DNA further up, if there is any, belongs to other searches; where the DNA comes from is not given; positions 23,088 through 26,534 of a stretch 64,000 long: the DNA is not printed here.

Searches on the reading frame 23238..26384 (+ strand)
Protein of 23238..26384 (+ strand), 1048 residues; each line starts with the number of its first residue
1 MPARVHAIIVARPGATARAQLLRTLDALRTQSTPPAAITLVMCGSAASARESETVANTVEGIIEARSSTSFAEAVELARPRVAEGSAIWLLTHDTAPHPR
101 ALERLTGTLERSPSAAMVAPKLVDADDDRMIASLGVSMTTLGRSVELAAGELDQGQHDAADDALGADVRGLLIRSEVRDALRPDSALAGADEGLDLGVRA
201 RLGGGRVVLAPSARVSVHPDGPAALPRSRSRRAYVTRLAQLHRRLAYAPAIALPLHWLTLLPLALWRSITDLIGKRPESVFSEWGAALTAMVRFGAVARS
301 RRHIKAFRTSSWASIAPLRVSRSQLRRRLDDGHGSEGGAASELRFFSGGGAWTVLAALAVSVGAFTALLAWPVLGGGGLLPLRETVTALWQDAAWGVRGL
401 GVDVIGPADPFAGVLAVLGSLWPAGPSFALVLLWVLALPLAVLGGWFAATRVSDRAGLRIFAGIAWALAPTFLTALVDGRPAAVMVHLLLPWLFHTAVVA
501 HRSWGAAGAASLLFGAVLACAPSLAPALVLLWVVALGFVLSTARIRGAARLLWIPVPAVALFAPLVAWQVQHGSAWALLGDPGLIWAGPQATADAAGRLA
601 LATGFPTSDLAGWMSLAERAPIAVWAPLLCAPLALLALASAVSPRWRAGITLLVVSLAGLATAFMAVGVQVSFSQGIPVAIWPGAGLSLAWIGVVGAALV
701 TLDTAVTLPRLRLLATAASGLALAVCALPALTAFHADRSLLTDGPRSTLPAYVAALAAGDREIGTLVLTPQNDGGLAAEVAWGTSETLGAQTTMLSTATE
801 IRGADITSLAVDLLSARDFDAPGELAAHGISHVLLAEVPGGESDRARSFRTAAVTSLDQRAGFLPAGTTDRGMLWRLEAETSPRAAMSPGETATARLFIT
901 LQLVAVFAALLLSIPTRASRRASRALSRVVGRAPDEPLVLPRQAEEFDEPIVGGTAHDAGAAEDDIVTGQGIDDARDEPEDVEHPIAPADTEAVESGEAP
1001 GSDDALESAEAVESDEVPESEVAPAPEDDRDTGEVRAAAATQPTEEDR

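Call 62: search_protein_families(library=pfam, proteins=[window:23238-26384:+], max_evalue=0.00001)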
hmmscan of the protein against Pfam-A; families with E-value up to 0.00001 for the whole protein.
window:23238-26384:+ (1048 aa): 1 family
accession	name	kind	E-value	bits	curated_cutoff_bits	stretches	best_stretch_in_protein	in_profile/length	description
PF13641.12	Glyco_tranf_2_3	-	3.8e-11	43.9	27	1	15-231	10-226/230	Glycosyltransferase like family 2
